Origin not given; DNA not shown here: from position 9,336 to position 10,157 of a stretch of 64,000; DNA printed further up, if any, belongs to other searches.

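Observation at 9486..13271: Tungsten-type AOR operon carrying MoaD, UbiX (prFMN synthase) and a PNPOx-like flavoprotein, with paaK and moeA nearby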

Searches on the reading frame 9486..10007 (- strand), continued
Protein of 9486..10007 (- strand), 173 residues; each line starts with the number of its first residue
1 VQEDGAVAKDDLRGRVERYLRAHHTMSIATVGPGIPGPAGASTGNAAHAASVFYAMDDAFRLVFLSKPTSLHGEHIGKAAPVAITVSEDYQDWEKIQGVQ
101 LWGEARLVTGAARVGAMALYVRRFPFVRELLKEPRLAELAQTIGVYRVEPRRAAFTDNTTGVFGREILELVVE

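Call 61: find_homologous_proteins(query=P0123, max_evalue=1e-10)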
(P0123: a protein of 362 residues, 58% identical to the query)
Query P0123 (362 aa): 10 proteins with E <= 1e-10 among 8000 candidates.
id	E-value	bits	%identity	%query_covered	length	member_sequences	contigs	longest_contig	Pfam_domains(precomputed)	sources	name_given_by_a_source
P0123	4.1e-235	797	100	100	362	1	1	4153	PF01982.23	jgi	jgi:uncharacterized protein YhbP (UPF0306 family)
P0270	2.2e-157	542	84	80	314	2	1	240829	PF01982.23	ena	-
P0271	1.2e-151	523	73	93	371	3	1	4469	PF01982.23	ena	-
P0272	1.1e-116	408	62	92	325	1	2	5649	PF01982.23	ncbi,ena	-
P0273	7.3e-91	323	49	93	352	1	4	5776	PF01243.28,PF01982.23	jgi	jgi:uncharacterized protein YhbP (UPF0306 family)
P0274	1.3e-44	171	56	48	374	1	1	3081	PF01243.28,PF00293.35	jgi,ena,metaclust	metaclust:\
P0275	2.0e-44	170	51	53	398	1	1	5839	PF00293.35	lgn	-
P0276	1.8e-40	157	55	48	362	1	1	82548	PF01243.28,PF00293.35,PF12900.14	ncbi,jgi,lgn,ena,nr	ncbi:MAG: pyridoxamine 5'-phosphate oxidase family protein [Actinobacteria bacterium]|nr:pyridoxamin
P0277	6.9e-31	126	52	34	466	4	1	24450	PF01070.25,PF01982.23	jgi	-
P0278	6.0e-11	60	36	37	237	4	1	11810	PF01982.23,PF01022.27,PF12802.14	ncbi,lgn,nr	ncbi:MAG: DUF120 domain-containing protein [Candidatus Bathyarchaeota archaeon]|nr:DUF120 domain-con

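Call 62: find_encoding_contigs(protein=P0270, flank=10000, max_places=2)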
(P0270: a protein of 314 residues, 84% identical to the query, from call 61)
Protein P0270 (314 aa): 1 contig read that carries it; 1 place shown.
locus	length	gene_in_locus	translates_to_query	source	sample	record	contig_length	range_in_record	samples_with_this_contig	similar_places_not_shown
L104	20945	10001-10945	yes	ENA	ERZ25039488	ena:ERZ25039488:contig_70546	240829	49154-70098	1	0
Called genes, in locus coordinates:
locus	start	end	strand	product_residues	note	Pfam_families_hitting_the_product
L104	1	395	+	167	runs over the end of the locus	PF07719:TPR_2 (faint), PF13181:TPR_8 (faint), PF13428:TPR_14 (faint), PF13414:TPR_11 (faint), PF13431:TPR_17 (faint), PF13432:TPR_16, PF00515:TPR_1 (faint), PF14559:TPR_19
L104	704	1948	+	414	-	PF22113:Mtrc-MtrF_II-IV_dom (faint), PF14522:Cytochrome_C7 (faint), PF09699:Paired_CXXCH_1 (faint)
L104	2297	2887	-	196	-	PF01558:POR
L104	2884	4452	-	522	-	PF02775:TPP_enzyme_C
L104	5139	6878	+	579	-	PF00391:PEP-utilizers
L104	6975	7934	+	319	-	PF01326:PPDK_N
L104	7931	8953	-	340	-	-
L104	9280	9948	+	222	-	PF00293:NUDIX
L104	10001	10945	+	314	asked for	PF01982:CTP-dep_RFKase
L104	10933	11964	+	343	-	PF01070:FMN_dh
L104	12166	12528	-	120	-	PF00355:Rieske, PF13806:Rieske_2, PF22543:Rieske_4 (weak)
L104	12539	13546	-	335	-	PF00126:HTH_1, PF03466:LysR_substrate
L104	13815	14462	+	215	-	-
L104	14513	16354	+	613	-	PF00391:PEP-utilizers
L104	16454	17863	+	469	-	PF01326:PPDK_N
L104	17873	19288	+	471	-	PF20695:UbiD_N, PF01977:UbiD, PF20696:UbiD_C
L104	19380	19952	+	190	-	PF08282:Hydrolase_3 (weak)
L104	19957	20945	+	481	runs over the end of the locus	PF20695:UbiD_N, PF01977:UbiD, PF20696:UbiD_C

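Call 63: find_encoding_contigs(protein=P0276, flank=10000, max_places=2)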
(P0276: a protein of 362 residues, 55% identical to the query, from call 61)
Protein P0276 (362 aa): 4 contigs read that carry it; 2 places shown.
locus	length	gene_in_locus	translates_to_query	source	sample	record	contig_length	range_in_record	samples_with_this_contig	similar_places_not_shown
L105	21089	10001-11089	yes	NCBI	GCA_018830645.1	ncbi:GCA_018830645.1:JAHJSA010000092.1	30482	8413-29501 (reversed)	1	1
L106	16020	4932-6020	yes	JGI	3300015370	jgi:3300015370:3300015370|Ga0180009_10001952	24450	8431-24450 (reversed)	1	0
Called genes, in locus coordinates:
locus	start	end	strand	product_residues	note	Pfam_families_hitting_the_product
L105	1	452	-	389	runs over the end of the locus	PF22113:Mtrc-MtrF_II-IV_dom (faint), PF09699:Paired_CXXCH_1 (faint), PF14522:Cytochrome_C7 (faint)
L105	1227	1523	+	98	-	PF14522:Cytochrome_C7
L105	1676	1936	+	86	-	-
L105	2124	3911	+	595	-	PF02335:Cytochrom_C552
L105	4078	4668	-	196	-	PF01558:POR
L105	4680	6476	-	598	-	PF01855:POR_N, PF00037:Fer4 (faint), PF02775:TPP_enzyme_C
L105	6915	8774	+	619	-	PF00391:PEP-utilizers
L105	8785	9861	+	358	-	PF01326:PPDK_N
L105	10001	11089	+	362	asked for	PF00293:NUDIX, PF01243:PNPOx_N, PF12900:Pyridox_ox_2 (weak)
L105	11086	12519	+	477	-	PF01982:CTP-dep_RFKase, PF01070:FMN_dh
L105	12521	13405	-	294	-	PF00126:HTH_1, PF03466:LysR_substrate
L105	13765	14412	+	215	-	-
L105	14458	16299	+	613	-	PF00391:PEP-utilizers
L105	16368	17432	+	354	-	PF01326:PPDK_N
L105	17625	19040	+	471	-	PF20695:UbiD_N, PF01977:UbiD, PF20696:UbiD_C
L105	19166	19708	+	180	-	PF08282:Hydrolase_3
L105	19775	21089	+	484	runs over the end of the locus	PF20695:UbiD_N, PF01977:UbiD, PF20696:UbiD_C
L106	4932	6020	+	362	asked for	PF00293:NUDIX, PF01243:PNPOx_N, PF12900:Pyridox_ox_2 (weak)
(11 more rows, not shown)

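Call 65: search_protein_families(library=ncbifam, proteins=[L104:10933-11964:+, L105:11086-12519:+, L104:9280-9948:+, L104:13815-14462:+, L104:7931-8953:-, L104:17873-19288:+, L104:19380-19952:+, L104:14513-16354:+, L104:16454-17863:+, L088:7198-8889:+], max_evalue=0.00001)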
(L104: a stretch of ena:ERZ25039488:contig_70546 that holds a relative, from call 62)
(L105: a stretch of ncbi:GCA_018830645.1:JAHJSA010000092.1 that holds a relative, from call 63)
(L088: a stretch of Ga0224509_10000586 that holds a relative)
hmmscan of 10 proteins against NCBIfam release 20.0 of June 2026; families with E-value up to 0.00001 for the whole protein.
L104:10933-11964:+ (343 aa): 4 families
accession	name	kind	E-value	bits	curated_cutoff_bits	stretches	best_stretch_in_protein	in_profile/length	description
TIGR02151.1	IPP_isom_2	equivalog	2.7e-74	250.1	281.3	2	15-210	3-201/338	type 2 isopentenyl-diphosphate Delta-isomerase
NF008398.0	PRK11197.1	subfamily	4.7e-10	38.8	376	1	266-336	300-371/381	L-lactate dehydrogenase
NF033901.1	L_lactate_LldD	exception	8.4e-10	38.2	550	0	267-335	301-370/377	FMN-dependent L-lactate dehydrogenase LldD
TIGR03966.1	actino_HemFlav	equivalog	3.5e-09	35.8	470.85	0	266-307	302-343/385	pre-mycofactocin synthase MftD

L105:11086-12519:+ (477 aa): 6 families
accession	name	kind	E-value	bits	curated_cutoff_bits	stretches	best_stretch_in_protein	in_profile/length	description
TIGR02151.1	IPP_isom_2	equivalog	3.5e-93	312.2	281.3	1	138-459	3-331/338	type 2 isopentenyl-diphosphate Delta-isomerase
NF010762.0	PRK14165.1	equivalog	5.5e-14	52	279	1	7-132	92-217/224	winged helix-turn-helix domain-containing protein/riboflavin kinase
NF040694.1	ribK_Meth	equivalog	2.1e-13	50.4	168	1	8-130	3-125/127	CTP-dependent riboflavin kinase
NF008398.0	PRK11197.1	subfamily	9.2e-12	44.4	376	1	372-457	284-370/381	L-lactate dehydrogenase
NF033901.1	L_lactate_LldD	exception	1.7e-10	40.5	550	1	372-457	284-370/377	FMN-dependent L-lactate dehydrogenase LldD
TIGR03966.1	actino_HemFlav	equivalog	7.7e-08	31.4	470.85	0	349-442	265-353/385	pre-mycofactocin synthase MftD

L104:9280-9948:+ (222 aa): 2 families
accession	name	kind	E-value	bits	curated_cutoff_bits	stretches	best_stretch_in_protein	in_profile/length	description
NF008736.0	PRK11762.1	equivalog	9e-21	74.2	169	1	39-182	42-184/186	ADP compounds hydrolase NudE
TIGR00052.1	TIGR00052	subfamily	2.5e-06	27.2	79.55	1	40-176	40-187/188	nudix-type nucleoside diphosphatase, YffH/AdpP family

L104:13815-14462:+ (215 aa): 0 families

L104:7931-8953:- (340 aa): 0 families

L104:17873-19288:+ (471 aa): 7 families
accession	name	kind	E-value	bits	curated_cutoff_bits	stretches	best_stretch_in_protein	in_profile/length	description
TIGR02724.1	phenyl_P_beta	equivalog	1e-195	650.6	468.95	1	1-471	1-472/472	phenylphosphate carboxylase subunit beta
TIGR00148.1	TIGR00148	subfamily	1.1e-95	320.9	244.85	1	3-440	1-437/438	UbiD family decarboxylase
NF041204.1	VdcC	exception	2.7e-85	286.5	650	1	2-448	3-445/467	non-oxidative hydroxyarylic acid decarboxylases subunit C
TIGR03701.1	mena_SCO4490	equivalog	4.8e-80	269.4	495.9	1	5-420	1-422/433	menaquinone biosynthesis decarboxylase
NF008175.0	PRK10922.1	equivalog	3.2e-67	227.1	788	2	99-469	122-489/497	4-hydroxy-3-polyprenylbenzoate decarboxylase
TIGR02723.1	phenyl_P_alpha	equivalog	1e-59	202.5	564.6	1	4-446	11-450/485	phenylphosphate carboxylase subunit alpha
NF041219.1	BagN_FevL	exception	5.5e-51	173.6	1000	1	2-402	19-432/502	bagremycin/ferroverdin biosynthesis UbiD family decarboxylase BagN/FevL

L104:19380-19952:+ (190 aa): 7 families
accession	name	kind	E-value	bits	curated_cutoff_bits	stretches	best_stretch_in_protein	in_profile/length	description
NF007019.0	PRK09484.1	equivalog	6.1e-40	136.9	208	1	16-178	16-180/187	3-deoxy-manno-octulosonate-8-phosphatase KdsC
TIGR02726.1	phenyl_P_delta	equivalog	2.4e-36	125.5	281.95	1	20-184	2-168/169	phenylphosphate carboxylase subunit delta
TIGR01670.1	KdsC-phosphatas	subfamily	3.6e-36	124.4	106.95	1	26-175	2-153/154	3-deoxy-D-manno-octulosonate 8-phosphate phosphatase, YrbI family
NF058599.1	KDN-9-PPhBT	equivalog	2.5e-30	105.7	180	1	25-172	2-151/152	3-deoxy-D-glycero-D-galacto-nonulopyranosonate 9-phosphatase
NF002245.0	PRK01158.1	equivalog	1.6e-10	40.7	198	1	95-169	154-228/233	phosphoglycolate phosphatase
TIGR01487.1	Pglycolate_arch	equivalog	1.7e-07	31.3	122.75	1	81-163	130-212/215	phosphoglycolate phosphatase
TIGR01662.1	HAD-SF-IIIA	subfamily_domain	1.8e-07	31.4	44.6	1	26-137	1-135/141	HAD-IIIA family hydrolase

L104:14513-16354:+ (613 aa): 24 families
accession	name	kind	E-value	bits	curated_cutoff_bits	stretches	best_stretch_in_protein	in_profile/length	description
NF006152.0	PRK08296.1-4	equivalog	3e-264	878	723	1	5-609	3-607/609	hypothetical protein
NF006153.0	PRK08296.1-5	subfamily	7.8e-240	797.4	578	1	1-612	1-608/608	hypothetical protein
NF006151.0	PRK08296.1-3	equivalog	8.4e-200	665.3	693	1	5-611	7-604/604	hypothetical protein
NF006150.0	PRK08296.1-2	subfamily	2.2e-196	653.9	650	1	4-611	5-606/633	hypothetical protein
NF004877.0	PRK06241.1-2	subfamily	2.9e-33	115.2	866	1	506-610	765-868/869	phosphoenolpyruvate synthase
NF041857.1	RIF_Ptrans_rph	equivalog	6.1e-33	114.2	999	1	505-610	760-864/864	rifamycin-inactivating phosphotransferase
NF004878.0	PRK06241.1-3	subfamily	4e-31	107.9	945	1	504-611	784-890/891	phosphoenolpyruvate synthase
NF004880.0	PRK06241.2-1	equivalog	5.9e-29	100.6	972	1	510-610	738-837/837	phosphoenolpyruvate synthase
NF004879.0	PRK06241.1-4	equivalog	1e-28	100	976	1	506-610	765-868/868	phosphoenolpyruvate synthase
NF005057.0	PRK06464.1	equivalog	2.6e-28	98.5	598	1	510-607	360-460/798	phosphoenolpyruvate synthase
NF006149.0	PRK08296.1-1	equivalog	3.8e-28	98.2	730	1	355-610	317-567/568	hypothetical protein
NF052631.1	prodigiosin_PigC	equivalog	6.3e-28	97.1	1300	1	506-609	777-881/883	prodigiosin ligase PigC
TIGR01418.1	PEP_synth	equivalog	1.4e-26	93.1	739.75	1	510-605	356-451/784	pyruvate, water dikinase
NF052632.1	undecylprod_RedH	equivalog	3e-26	91.7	1350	1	506-611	773-879/880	undecylprodigiosin ligase RedH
NF004881.0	PRK06241.2-2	equivalog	3.7e-26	91.7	883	1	481-612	765-892/898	phosphoenolpyruvate synthase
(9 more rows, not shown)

L104:16454-17863:+ (469 aa): 15 families
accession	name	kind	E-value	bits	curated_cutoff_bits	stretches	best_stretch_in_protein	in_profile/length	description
NF005057.0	PRK06464.1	equivalog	5.4e-78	262.9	598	1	5-328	3-342/798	phosphoenolpyruvate synthase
TIGR01418.1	PEP_synth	equivalog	7.8e-75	252.7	739.75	1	9-329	2-337/784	pyruvate, water dikinase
NF004878.0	PRK06241.1-3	subfamily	2.6e-53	181.3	945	1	9-320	5-310/891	phosphoenolpyruvate synthase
NF052631.1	prodigiosin_PigC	equivalog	2.5e-47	161.3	1300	1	22-327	15-303/883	prodigiosin ligase PigC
NF041857.1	RIF_Ptrans_rph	equivalog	5.9e-47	160.6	999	1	12-320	6-309/864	rifamycin-inactivating phosphotransferase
NF004881.0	PRK06241.2-2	equivalog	1.5e-46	159.1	883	1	20-321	16-310/898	phosphoenolpyruvate synthase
NF004877.0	PRK06241.1-2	subfamily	3.7e-46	157.9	866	1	11-320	7-311/869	phosphoenolpyruvate synthase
NF052632.1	undecylprod_RedH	equivalog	1.3e-45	155.7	1350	1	21-324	15-296/880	undecylprodigiosin ligase RedH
NF004879.0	PRK06241.1-4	equivalog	1.4e-41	142.5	976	1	7-320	3-311/868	phosphoenolpyruvate synthase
NF000283.1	RPH_KJ151292.1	equivalog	4e-36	124.6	1700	1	19-306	16-303/865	rifamycin-inactivating phosphotransferase Rph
NF004883.0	PRK06241.2-4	equivalog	6.9e-27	94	1063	1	86-320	96-326/928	phosphoenolpyruvate synthase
NF004880.0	PRK06241.2-1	equivalog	3.4e-21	74.9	972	1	16-237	11-229/837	phosphoenolpyruvate synthase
NF004882.0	PRK06241.2-3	equivalog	1e-13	50.3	850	1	23-225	12-210/827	phosphoenolpyruvate synthase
TIGR01828.1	pyru_phos_dikin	equivalog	5.1e-11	41.3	843.45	0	10-141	5-108/865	pyruvate, phosphate dikinase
NF004531.0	PRK05878.1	equivalog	3e-06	26.1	456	0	121-162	96-138/534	pyruvate, phosphate dikinase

L088:7198-8889:+ (563 aa): 7 families
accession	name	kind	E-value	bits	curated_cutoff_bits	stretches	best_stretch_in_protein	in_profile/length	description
NF041219.1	BagN_FevL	exception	3.1e-85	286.6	1000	1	28-450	20-443/502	bagremycin/ferroverdin biosynthesis UbiD family decarboxylase BagN/FevL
TIGR00148.1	TIGR00148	subfamily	4.9e-76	256.2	244.85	1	29-462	2-422/438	UbiD family decarboxylase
TIGR02723.1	phenyl_P_alpha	equivalog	9.9e-65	219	564.6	1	23-530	5-482/485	phenylphosphate carboxylase subunit alpha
NF041204.1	VdcC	exception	4.1e-44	150.8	650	1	27-450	3-410/467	non-oxidative hydroxyarylic acid decarboxylases subunit C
TIGR03701.1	mena_SCO4490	equivalog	1.6e-39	135.9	495.9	1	31-334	2-306/433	menaquinone biosynthesis decarboxylase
NF008175.0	PRK10922.1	equivalog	9.3e-38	130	788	1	137-454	126-434/497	4-hydroxy-3-polyprenylbenzoate decarboxylase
TIGR02724.1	phenyl_P_beta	equivalog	6.8e-28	97.3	468.95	1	37-447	12-408/472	phenylphosphate carboxylase subunit beta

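Call 68: search_protein_families(library=pfam, proteins=[L099:1474-2859:-, L099:5274-5849:+, L099:5913-6740:-, L099:10844-12106:+, L099:12084-13070:+, L099:13067-14200:+, L087:246-2363:+, L087:2350-4437:+, L087:4522-5463:+, L088:4510-5628:+], max_evalue=0.00001)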
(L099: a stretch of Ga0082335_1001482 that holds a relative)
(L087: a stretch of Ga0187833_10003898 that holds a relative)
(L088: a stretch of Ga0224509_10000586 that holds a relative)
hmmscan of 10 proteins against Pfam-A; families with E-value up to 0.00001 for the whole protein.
L099:1474-2859:- (461 aa): 2 families
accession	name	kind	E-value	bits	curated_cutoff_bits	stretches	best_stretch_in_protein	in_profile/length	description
PF07691.17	PA14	-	7.4e-55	185.2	24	3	213-330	4-131/147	PA14 domain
PF10528.15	GLEYA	-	1.2e-06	29.2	26.2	0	135-171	15-51/91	GLEYA domain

L099:5274-5849:+ (191 aa): 0 families

L099:5913-6740:- (275 aa): 1 family
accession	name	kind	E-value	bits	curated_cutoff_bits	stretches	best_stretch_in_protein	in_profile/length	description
PF00596.27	Aldolase_II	-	1.1e-40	139.9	22.2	1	52-227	1-182/183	Class II Aldolase and Adducin N-terminal domain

L099:10844-12106:+ (420 aa): 2 families
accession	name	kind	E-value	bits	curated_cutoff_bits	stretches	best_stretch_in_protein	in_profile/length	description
PF07687.19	M20_dimer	-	3.4e-10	40.3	21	1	197-284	7-96/107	Peptidase dimerisation domain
PF01546.33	Peptidase_M20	-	2.2e-08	34.7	24.6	1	110-365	4-184/206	Peptidase family M20/M25/M40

L099:12084-13070:+ (328 aa): 1 family
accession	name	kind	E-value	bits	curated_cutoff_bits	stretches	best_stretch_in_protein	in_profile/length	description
PF09989.15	DUF2229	-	9.7e-53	179.4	29.4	1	8-225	1-217/218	CoA enzyme activase uncharacterised domain (DUF2229)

L099:13067-14200:+ (377 aa): 1 family
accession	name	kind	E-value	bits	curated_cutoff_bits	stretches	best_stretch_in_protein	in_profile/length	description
PF09989.15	DUF2229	-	7.5e-09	36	29.4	0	10-60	12-63/218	CoA enzyme activase uncharacterised domain (DUF2229)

L087:246-2363:+ (705 aa): 3 families
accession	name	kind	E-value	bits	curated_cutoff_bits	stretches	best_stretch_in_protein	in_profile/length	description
PF01968.24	Hydantoinase_A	-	7.4e-69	232.6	22.9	1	217-495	1-282/291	Hydantoinase/oxoprolinase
PF05378.19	Hydant_A_N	-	2.8e-39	135.1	25.2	1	4-191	2-175/176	Hydantoinase/oxoprolinase N-terminal region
PF19278.4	Hydant_A_C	-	2.1e-27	96.2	21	1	524-701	11-187/193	Hydantoinase/oxoprolinase C-terminal domain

L087:2350-4437:+ (695 aa): 1 family
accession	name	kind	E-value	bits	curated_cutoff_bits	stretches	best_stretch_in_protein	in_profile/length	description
PF02538.19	Hydantoinase_B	-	3.4e-89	300.1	26.8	1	45-599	7-518/519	Hydantoinase B/oxoprolinase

L087:4522-5463:+ (313 aa): 1 family
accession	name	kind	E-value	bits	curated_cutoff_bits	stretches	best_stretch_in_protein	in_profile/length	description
PF01208.23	URO-D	-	3.4e-11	43.2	23.9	1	9-183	10-206/346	Uroporphyrinogen decarboxylase (URO-D)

L088:4510-5628:+ (372 aa): 1 family
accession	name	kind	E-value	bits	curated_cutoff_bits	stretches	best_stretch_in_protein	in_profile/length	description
PF00296.26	Bac_luciferase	-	4.1e-39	135.2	27.9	1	29-320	30-310/314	Luciferase-like monooxygenase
